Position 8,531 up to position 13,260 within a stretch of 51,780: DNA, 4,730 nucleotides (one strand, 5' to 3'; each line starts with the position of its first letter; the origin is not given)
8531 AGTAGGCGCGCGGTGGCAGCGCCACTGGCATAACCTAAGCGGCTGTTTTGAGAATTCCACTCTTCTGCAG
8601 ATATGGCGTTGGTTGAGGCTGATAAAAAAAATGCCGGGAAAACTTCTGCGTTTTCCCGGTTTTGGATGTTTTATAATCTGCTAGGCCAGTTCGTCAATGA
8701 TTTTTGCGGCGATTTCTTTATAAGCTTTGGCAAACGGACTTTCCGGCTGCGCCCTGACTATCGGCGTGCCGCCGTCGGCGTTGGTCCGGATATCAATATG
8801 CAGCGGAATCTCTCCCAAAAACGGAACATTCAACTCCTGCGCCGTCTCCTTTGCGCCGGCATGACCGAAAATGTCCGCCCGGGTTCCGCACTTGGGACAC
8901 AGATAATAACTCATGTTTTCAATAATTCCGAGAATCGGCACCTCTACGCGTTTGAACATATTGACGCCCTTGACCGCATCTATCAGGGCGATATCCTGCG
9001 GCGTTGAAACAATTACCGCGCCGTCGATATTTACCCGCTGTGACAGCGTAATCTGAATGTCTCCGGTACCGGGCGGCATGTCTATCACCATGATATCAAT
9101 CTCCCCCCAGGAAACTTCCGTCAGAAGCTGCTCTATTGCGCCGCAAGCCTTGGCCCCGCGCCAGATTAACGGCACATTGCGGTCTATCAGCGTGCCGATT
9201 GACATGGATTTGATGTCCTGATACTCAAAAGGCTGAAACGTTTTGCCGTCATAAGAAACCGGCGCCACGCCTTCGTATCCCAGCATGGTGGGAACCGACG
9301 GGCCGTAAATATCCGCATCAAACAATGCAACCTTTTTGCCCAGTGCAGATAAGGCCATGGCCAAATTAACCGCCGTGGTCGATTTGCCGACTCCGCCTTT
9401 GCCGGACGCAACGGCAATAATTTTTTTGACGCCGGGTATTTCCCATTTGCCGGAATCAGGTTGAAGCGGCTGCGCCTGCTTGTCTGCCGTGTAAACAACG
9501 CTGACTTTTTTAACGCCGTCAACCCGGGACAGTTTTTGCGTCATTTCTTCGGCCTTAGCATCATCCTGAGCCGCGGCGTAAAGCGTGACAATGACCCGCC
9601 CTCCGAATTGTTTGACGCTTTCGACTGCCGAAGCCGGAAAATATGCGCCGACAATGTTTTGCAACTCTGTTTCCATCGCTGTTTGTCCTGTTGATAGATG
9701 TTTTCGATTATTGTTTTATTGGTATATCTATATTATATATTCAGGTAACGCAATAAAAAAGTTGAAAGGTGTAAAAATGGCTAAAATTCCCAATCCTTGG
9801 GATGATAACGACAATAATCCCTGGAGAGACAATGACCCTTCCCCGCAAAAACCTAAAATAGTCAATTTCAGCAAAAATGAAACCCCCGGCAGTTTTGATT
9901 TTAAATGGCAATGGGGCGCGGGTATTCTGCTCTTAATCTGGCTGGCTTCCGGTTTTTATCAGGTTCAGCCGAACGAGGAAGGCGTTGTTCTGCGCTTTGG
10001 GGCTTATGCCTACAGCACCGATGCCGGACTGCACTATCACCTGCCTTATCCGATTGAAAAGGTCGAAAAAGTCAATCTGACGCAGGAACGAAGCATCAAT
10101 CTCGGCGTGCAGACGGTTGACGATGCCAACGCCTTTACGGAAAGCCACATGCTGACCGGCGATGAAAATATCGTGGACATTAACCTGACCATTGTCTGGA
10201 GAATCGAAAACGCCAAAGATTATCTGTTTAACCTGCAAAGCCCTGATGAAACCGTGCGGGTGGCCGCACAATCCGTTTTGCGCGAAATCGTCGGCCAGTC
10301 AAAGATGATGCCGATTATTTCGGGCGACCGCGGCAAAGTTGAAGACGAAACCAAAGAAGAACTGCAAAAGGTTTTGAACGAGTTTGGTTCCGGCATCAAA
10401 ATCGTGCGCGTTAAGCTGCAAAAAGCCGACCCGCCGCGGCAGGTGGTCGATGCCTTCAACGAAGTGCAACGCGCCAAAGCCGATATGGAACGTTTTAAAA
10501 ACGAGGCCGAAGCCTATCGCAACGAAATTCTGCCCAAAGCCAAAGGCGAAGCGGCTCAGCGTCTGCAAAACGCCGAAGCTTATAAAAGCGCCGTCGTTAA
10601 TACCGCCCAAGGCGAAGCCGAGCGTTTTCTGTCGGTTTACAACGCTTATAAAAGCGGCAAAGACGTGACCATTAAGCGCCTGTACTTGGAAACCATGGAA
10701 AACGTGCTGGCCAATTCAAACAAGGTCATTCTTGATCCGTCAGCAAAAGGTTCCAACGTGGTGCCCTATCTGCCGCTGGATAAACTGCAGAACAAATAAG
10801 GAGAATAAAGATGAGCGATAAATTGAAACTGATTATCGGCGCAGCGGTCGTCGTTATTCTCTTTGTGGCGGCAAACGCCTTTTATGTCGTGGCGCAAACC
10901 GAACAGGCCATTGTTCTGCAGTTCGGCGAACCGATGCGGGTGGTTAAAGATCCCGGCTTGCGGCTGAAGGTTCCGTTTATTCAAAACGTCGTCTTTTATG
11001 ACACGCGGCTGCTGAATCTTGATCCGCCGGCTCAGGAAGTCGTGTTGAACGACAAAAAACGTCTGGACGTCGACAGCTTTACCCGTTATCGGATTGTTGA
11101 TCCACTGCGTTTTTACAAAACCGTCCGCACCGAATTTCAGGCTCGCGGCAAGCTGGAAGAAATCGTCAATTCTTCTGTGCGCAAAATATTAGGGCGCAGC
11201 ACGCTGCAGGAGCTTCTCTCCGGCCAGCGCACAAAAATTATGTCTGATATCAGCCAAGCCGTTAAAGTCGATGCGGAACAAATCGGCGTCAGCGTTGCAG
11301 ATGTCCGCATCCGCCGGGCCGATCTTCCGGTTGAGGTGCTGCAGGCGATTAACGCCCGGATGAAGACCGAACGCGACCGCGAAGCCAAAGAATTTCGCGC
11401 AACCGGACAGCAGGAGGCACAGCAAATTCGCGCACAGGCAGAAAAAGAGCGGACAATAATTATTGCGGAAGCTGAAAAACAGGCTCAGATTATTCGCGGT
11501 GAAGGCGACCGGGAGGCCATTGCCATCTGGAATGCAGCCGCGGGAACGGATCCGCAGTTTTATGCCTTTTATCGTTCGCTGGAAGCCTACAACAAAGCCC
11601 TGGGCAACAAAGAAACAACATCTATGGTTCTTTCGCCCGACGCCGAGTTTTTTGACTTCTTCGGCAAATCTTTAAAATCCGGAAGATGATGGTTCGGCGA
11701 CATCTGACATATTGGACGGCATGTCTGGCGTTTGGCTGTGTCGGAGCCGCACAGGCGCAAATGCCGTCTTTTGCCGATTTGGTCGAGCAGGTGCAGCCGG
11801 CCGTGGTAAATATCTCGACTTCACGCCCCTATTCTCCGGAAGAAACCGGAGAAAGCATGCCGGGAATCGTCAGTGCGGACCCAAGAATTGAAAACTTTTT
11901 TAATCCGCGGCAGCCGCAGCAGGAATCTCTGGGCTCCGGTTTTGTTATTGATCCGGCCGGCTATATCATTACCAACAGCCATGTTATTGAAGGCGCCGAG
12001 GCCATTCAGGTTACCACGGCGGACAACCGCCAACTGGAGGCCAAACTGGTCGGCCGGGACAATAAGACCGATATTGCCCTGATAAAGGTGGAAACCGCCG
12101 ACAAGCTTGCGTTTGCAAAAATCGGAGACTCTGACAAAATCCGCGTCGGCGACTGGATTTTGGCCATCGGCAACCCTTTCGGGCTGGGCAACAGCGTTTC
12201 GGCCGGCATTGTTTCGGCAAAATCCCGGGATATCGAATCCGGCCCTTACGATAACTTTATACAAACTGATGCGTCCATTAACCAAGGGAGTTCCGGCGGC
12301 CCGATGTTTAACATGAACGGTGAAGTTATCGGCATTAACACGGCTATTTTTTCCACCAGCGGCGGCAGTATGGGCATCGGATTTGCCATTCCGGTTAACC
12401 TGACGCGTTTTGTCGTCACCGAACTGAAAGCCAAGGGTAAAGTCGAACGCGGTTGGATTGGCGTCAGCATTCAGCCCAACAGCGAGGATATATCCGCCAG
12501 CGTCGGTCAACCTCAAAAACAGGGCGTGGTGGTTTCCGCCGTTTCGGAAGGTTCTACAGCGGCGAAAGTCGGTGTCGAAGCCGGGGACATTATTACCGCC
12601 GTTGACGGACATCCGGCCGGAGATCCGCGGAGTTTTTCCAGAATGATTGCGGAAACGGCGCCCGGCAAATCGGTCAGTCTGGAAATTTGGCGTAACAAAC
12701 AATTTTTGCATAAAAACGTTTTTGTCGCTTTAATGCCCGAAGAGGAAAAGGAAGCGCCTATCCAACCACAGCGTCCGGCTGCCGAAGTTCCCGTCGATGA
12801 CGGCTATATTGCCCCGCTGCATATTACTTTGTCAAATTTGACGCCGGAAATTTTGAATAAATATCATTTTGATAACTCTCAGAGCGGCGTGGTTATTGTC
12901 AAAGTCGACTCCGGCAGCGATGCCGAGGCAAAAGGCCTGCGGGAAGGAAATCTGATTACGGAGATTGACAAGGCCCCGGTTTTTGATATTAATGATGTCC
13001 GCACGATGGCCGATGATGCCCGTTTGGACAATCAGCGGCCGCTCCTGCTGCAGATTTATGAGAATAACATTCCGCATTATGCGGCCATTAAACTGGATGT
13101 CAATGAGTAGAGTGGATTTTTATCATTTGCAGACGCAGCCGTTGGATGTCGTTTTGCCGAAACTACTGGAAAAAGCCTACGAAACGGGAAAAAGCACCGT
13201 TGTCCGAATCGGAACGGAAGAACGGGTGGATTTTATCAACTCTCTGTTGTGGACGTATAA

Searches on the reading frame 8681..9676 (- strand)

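Call 58: search_protein_families(library=pfam, proteins=[window:8681-9676:-], max_evalue=0.00001)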
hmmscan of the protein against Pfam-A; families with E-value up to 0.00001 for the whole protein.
window:8681-9676:- (331 aa): 5 families
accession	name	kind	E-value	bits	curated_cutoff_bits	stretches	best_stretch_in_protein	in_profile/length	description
PF10609.15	ParA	-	3.7e-100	334.8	27.1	1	83-326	2-245/246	NUBPL iron-transfer P-loop NTPase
PF01656.29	CbiA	-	2.1e-15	57.2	25.4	1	87-300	1-119/125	CobQ/CobB/MinD/ParA nucleotide binding domain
PF13614.12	AAA_31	-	3.2e-12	47.2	27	1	85-123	2-40/177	AAA domain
PF00142.24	Fer4_NifH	-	5.4e-10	39.6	25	0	91-122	6-37/271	4Fe-4S iron sulfur cluster binding proteins, NifH/frxC family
PF09140.17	MipZ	-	2e-07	31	20.7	1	86-127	2-43/262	ATPase MipZ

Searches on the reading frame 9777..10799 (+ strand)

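Call 58: search_protein_families(library=pfam, proteins=[window:9777-10799:+], max_evalue=0.00001)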
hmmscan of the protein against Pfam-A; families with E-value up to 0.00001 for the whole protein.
window:9777-10799:+ (340 aa): 1 family
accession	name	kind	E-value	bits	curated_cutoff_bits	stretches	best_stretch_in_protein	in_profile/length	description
PF01145.31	Band_7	-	1.1e-27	97.6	23.6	1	62-246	2-174/176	SPFH domain / Band 7 family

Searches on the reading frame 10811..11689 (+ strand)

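Call 58: search_protein_families(library=pfam, proteins=[window:10811-11689:+], max_evalue=0.00001)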
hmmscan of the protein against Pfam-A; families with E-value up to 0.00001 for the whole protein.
window:10811-11689:+ (292 aa): 1 family
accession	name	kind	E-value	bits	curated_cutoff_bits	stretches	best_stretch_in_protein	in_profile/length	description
PF01145.31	Band_7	-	1.6e-32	113.5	23.6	1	26-203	2-167/176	SPFH domain / Band 7 family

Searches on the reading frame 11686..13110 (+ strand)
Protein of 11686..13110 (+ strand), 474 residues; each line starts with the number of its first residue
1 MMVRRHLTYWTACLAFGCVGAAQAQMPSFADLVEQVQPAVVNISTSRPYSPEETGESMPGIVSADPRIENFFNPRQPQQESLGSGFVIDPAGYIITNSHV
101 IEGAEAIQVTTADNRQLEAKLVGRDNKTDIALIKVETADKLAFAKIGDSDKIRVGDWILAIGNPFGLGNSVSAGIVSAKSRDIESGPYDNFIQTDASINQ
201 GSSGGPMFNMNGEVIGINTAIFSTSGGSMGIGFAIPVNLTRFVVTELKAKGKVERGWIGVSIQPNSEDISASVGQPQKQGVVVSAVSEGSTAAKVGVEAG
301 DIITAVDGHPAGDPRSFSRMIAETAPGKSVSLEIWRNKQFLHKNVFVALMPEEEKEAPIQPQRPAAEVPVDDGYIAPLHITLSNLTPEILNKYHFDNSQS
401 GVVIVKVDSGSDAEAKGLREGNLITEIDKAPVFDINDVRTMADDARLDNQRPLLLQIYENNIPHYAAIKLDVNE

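Call 58: search_protein_families(library=pfam, proteins=[window:11686-13110:+], max_evalue=0.00001)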
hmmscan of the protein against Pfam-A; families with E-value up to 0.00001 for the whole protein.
window:11686-13110:+ (474 aa): 7 families
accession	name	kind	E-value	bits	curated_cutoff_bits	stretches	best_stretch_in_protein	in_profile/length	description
PF13365.12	Trypsin_2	-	1.9e-38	132.9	27.6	1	83-217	1-144/144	Trypsin-like peptidase domain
PF00089.32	Trypsin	-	7.3e-21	75.4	20.6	1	82-238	26-214/220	Trypsin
PF13180.12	PDZ_2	-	6.7e-20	71.6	27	1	257-341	2-74/80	PDZ domain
PF17820.7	PDZ_6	-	6.9e-20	71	27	1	282-336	1-54/54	PDZ domain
PF00595.29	PDZ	-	2.3e-15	57.2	23.2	1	252-334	7-80/81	PDZ domain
PF14685.13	PDZ_Tricorn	-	8.1e-06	26.2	25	0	288-345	29-86/88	Tricorn protease PDZ domain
PF12812.13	PDZ_1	-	8.7e-06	26.1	28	0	382-441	15-71/78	PDZ-like domain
